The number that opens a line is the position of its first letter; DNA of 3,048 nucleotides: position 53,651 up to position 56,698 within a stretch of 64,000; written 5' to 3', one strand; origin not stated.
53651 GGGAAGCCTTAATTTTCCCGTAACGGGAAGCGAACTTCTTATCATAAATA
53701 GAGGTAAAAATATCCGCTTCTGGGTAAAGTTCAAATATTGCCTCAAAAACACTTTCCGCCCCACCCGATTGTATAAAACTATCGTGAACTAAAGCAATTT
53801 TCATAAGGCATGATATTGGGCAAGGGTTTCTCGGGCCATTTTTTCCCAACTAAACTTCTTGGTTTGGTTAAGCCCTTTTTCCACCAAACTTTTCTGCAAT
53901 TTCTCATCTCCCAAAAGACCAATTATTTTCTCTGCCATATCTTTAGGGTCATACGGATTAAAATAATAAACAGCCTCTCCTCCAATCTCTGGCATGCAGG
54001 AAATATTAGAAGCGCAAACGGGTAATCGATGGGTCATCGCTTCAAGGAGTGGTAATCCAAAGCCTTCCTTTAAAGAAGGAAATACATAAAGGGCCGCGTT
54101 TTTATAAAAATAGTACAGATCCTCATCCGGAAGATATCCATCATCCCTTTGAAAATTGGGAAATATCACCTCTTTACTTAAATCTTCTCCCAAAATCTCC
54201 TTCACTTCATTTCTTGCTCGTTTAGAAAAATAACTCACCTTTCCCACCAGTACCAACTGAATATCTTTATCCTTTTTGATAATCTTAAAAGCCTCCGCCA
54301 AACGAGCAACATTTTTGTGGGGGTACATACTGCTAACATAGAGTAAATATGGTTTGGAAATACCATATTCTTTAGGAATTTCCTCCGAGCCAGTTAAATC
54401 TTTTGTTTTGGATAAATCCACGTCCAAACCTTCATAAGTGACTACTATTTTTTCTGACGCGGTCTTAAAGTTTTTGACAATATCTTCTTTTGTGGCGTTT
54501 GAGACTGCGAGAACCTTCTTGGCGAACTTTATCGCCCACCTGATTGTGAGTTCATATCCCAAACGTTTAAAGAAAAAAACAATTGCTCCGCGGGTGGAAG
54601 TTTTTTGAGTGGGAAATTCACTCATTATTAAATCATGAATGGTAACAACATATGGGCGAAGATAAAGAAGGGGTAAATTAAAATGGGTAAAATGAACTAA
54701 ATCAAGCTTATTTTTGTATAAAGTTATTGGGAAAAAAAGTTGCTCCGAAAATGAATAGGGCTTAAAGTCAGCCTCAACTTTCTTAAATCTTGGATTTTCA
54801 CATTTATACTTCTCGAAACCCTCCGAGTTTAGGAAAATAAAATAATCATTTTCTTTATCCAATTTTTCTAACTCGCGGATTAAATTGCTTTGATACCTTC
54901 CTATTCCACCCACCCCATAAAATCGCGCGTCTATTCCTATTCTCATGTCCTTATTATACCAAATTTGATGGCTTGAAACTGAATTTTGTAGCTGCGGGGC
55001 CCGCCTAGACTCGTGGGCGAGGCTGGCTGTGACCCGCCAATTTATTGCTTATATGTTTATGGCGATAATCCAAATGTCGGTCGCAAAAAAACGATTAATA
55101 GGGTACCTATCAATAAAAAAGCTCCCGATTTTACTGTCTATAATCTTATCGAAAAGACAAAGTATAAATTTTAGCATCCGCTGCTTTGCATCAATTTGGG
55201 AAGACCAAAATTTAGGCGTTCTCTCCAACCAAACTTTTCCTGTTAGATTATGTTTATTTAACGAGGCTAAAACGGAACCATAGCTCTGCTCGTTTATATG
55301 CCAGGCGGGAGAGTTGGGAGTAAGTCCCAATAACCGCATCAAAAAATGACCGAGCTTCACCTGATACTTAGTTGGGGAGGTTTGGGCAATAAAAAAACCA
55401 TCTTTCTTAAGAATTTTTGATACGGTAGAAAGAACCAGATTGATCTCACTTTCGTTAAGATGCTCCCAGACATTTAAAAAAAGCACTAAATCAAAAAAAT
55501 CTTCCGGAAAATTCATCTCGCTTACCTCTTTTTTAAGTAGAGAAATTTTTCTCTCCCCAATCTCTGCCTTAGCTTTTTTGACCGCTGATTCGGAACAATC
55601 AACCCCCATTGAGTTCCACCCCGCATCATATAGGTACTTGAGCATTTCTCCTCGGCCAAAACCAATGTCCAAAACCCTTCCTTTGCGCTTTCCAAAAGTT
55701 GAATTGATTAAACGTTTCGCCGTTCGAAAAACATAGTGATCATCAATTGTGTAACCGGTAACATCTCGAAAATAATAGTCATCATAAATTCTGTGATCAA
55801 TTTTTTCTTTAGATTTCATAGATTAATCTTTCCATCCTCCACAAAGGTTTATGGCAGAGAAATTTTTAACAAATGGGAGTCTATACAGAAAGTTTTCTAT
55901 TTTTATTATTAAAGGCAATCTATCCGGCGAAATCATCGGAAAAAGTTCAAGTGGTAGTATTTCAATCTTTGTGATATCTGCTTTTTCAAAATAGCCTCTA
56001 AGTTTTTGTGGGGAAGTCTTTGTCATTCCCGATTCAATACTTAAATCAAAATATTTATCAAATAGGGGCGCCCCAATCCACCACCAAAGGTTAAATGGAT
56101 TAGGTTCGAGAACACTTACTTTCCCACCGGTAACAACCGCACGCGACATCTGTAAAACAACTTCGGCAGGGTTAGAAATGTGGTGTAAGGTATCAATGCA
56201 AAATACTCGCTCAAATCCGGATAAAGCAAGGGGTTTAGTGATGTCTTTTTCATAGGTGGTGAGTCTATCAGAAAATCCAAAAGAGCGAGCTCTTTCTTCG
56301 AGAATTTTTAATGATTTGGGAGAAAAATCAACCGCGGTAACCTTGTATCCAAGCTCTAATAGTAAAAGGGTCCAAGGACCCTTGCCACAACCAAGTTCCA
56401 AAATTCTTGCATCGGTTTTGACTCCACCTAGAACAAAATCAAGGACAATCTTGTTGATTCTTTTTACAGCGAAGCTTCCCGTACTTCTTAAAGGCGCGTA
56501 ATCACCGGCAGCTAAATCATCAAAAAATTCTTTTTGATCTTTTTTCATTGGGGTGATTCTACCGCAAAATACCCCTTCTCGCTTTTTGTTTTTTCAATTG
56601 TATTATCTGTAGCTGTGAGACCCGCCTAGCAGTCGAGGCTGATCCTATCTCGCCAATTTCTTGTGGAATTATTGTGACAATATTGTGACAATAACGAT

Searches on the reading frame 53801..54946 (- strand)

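Call 70: search_protein_families(library=pfam, proteins=[window:53801-54946:-], max_evalue=0.001)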
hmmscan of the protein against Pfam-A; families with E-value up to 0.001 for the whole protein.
window:53801-54946:- (381 aa): 4 families
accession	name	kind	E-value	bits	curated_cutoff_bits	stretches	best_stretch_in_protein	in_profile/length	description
PF00534.26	Glycos_transf_1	-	4.7e-31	108.1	26.4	1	188-358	3-169/172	Glycosyl transferases group 1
PF13692.12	Glyco_trans_1_4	-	1e-25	91.1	27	1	199-347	2-142/142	Glycosyl transferases group 1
PF13439.12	Glyco_transf_4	-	1.5e-13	51.6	28.5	1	12-177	1-169/170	Glycosyltransferase Family 4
PF20706.3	GT4-conflict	-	3.1e-08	33.4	26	1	142-316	147-314/385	Family 4 Glycosyltransferase in conflict systems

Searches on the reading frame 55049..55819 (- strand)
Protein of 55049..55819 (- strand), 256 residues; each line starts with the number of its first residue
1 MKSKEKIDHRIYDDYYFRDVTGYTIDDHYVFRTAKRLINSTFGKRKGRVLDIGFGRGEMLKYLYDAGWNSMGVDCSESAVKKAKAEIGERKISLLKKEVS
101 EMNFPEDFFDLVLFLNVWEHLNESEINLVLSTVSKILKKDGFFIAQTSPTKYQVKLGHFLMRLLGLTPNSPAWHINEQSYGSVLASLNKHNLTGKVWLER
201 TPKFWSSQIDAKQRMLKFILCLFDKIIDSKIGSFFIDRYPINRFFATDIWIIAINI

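Call 70: search_protein_families(library=pfam, proteins=[window:55049-55819:-], max_evalue=0.001)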
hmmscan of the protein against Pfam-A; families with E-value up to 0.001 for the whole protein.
window:55049-55819:- (256 aa): 7 families
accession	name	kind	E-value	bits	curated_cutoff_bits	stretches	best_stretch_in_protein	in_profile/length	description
PF08241.18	Methyltransf_11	-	8.4e-17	62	21.2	1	50-144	1-94/95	Methyltransferase domain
PF13649.12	Methyltransf_25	-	1.1e-15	58.5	27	1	49-141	1-97/97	Methyltransferase domain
PF13489.12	Methyltransf_23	-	3.3e-15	56.6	27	1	28-148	3-119/164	Methyltransferase domain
PF08242.18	Methyltransf_12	-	3.9e-11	44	30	1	50-143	1-98/98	Methyltransferase domain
PF13847.12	Methyltransf_31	-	6.2e-09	36.1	27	1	46-153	4-117/145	Methyltransferase domain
PF02353.26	CMAS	-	1.8e-06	27.9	27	1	48-151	65-170/273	Mycolic acid cyclopropane synthetase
PF07021.18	MetW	-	0.00057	20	21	1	45-115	13-82/193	Methionine biosynthesis protein MetW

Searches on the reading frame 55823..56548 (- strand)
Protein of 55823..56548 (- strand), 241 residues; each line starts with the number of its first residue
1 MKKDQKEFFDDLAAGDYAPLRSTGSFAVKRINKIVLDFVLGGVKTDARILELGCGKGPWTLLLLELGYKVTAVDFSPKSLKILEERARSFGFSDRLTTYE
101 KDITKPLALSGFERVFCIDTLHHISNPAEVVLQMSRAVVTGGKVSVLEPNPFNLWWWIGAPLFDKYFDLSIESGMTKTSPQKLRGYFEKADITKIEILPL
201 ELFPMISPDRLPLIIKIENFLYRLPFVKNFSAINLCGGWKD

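Call 70: search_protein_families(library=pfam, proteins=[window:55823-56548:-], max_evalue=0.001)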
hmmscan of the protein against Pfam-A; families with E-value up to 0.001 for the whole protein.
window:55823-56548:- (241 aa): 9 families
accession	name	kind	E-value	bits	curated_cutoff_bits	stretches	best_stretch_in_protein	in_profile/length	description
PF08241.18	Methyltransf_11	-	4.6e-15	56.5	21.2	1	50-144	1-93/95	Methyltransferase domain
PF13649.12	Methyltransf_25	-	1.1e-14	55.3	27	1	49-142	1-97/97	Methyltransferase domain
PF13847.12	Methyltransf_31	-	1.6e-14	54.2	27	1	46-150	4-113/145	Methyltransferase domain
PF08242.18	Methyltransf_12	-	8e-13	49.4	30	1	50-143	1-97/98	Methyltransferase domain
PF13489.12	Methyltransf_23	-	1.6e-12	47.9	27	1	43-151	20-121/164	Methyltransferase domain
PF01209.24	Ubie_methyltran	-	4.9e-06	26.5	20.1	1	7-149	11-154/233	ubiE/COQ5 methyltransferase family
PF03848.20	TehB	-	1.7e-05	24.8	20.4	1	46-88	31-73/193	Tellurite resistance protein TehB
PF05401.17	NodS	-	9.1e-05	22.8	24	1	11-129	12-124/201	Nodulation protein S (NodS)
PF08003.17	Methyltransf_9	-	0.00094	18.7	23.8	0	46-147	116-217/315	Protein of unknown function (DUF1698)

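Call 87: find_homologous_proteins(query=window:55823-56548:-, max_evalue=1e-40)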
Query window:55823-56548:- (241 aa): 5 proteins with E <= 1e-40 among 1052 candidates.
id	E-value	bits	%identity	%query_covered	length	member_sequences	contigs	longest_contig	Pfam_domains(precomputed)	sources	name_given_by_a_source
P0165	3.2e-159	546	100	100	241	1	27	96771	PF13847.13,PF13489.13,PF03848.21,PF13649.13,PF01209.25,PF08241.19,PF08242.19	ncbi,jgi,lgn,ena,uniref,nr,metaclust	ncbi:hypothetical protein COY33_00685 [candidate division WWE3 bacterium CG_4_10_14_0_2_um_filter_42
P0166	1.3e-126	439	78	100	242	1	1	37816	PF13847.13,PF13489.13,PF03848.21,PF13649.13,PF01209.25,PF08241.19,PF08242.19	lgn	-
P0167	6.4e-82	293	56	100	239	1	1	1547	PF13847.13,PF13489.13,PF03848.21,PF13649.13,PF01209.25,PF08241.19,PF08242.19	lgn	-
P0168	2.0e-81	291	55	100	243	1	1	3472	PF13847.13,PF13489.13,PF03848.21,PF13649.13,PF01209.25,PF08241.19,PF08242.19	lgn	-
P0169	8.1e-80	286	53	100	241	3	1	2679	PF13847.13,PF13489.13,PF13649.13,PF08241.19,PF08242.19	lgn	-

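Call 88: find_encoding_contigs(protein=P0165, flank=7000, max_places=10)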
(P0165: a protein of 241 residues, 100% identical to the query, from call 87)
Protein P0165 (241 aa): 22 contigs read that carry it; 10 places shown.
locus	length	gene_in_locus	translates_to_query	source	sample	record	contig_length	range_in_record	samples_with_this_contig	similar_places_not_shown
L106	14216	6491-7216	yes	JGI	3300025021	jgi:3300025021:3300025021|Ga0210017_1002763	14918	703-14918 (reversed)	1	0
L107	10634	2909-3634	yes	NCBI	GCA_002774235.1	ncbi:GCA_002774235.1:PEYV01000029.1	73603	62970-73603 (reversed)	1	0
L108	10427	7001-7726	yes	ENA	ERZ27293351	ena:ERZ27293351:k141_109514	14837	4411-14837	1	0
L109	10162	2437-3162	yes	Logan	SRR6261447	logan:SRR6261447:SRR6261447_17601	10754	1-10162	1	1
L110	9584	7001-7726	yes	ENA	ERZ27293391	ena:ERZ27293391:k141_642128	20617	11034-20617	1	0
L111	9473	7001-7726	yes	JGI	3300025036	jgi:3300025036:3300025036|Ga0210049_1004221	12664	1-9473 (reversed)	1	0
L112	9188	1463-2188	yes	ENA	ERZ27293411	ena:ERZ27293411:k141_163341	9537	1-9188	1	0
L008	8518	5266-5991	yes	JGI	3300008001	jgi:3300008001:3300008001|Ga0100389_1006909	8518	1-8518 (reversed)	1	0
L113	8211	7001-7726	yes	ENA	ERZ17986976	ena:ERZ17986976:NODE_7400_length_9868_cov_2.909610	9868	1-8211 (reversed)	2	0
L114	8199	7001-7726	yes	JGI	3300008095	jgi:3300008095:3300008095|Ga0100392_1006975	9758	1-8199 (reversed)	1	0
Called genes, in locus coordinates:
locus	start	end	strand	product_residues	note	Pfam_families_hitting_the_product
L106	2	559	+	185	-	?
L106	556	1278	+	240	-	PF00535:Glycos_transf_2, PF10111:Glyco_tranf_2_2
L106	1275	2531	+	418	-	PF01266:DAO (weak), PF01593:Amino_oxidase, PF03486:HI0933_like (faint), PF12831:FAD_oxidored (weak), PF13450:NAD_binding_8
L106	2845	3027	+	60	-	PF04014:MazE_antitoxin (weak)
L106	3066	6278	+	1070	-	PF02384:N6_Mtase, PF20473:MmeI_Mtase, PF07669:Eco57I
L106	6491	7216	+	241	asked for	PF01209:Ubie_methyltran (weak), PF03848:TehB (weak), PF13489:Methyltransf_23, PF13847:Methyltransf_31, PF08241:Methyltransf_11, PF08242:Methyltransf_12, PF13649:Methyltransf_25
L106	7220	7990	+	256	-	PF02353:CMAS (weak), PF13489:Methyltransf_23, PF13847:Methyltransf_31, PF08241:Methyltransf_11, PF08242:Methyltransf_12, PF13649:Methyltransf_25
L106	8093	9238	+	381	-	PF13439:Glyco_transf_4, PF20706:GT4-conflict, PF00534:Glycos_transf_1, PF13692:Glyco_trans_1_4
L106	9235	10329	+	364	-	PF13439:Glyco_transf_4 (weak), PF20706:GT4-conflict (weak), PF00534:Glycos_transf_1, PF13692:Glyco_trans_1_4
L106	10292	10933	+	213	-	PF02397:Bac_transf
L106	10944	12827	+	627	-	PF13196:DUF4012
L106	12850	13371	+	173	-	PF11967:RecO_N, PF02565:RecO_C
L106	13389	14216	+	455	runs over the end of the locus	PF28494:GlyRS_ins_1 (weak), PF00587:tRNA-synt_2b, PF03129:HGTP_anticodon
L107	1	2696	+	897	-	PF02384:N6_Mtase, PF20473:MmeI_Mtase, PF07669:Eco57I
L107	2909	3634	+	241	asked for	PF01209:Ubie_methyltran (weak), PF03848:TehB (weak), PF13489:Methyltransf_23, PF13847:Methyltransf_31, PF08241:Methyltransf_11, PF08242:Methyltransf_12, PF13649:Methyltransf_25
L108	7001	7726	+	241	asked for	PF01209:Ubie_methyltran (weak), PF03848:TehB (weak), PF13489:Methyltransf_23, PF13847:Methyltransf_31, PF08241:Methyltransf_11, PF08242:Methyltransf_12, PF13649:Methyltransf_25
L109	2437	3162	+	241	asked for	PF01209:Ubie_methyltran (weak), PF03848:TehB (weak), PF13489:Methyltransf_23, PF13847:Methyltransf_31, PF08241:Methyltransf_11, PF08242:Methyltransf_12, PF13649:Methyltransf_25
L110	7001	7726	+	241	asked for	PF01209:Ubie_methyltran (weak), PF03848:TehB (weak), PF13489:Methyltransf_23, PF13847:Methyltransf_31, PF08241:Methyltransf_11, PF08242:Methyltransf_12, PF13649:Methyltransf_25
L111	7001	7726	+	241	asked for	PF01209:Ubie_methyltran (weak), PF03848:TehB (weak), PF13489:Methyltransf_23, PF13847:Methyltransf_31, PF08241:Methyltransf_11, PF08242:Methyltransf_12, PF13649:Methyltransf_25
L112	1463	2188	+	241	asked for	PF01209:Ubie_methyltran (weak), PF03848:TehB (weak), PF13489:Methyltransf_23, PF13847:Methyltransf_31, PF08241:Methyltransf_11, PF08242:Methyltransf_12, PF13649:Methyltransf_25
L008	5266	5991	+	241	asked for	PF01209:Ubie_methyltran (weak), PF03848:TehB (weak), PF13489:Methyltransf_23, PF13847:Methyltransf_31, PF08241:Methyltransf_11, PF08242:Methyltransf_12, PF13649:Methyltransf_25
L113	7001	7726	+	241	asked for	PF01209:Ubie_methyltran (weak), PF03848:TehB (weak), PF13489:Methyltransf_23, PF13847:Methyltransf_31, PF08241:Methyltransf_11, PF08242:Methyltransf_12, PF13649:Methyltransf_25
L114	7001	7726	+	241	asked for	PF01209:Ubie_methyltran (weak), PF03848:TehB (weak), PF13489:Methyltransf_23, PF13847:Methyltransf_31, PF08241:Methyltransf_11, PF08242:Methyltransf_12, PF13649:Methyltransf_25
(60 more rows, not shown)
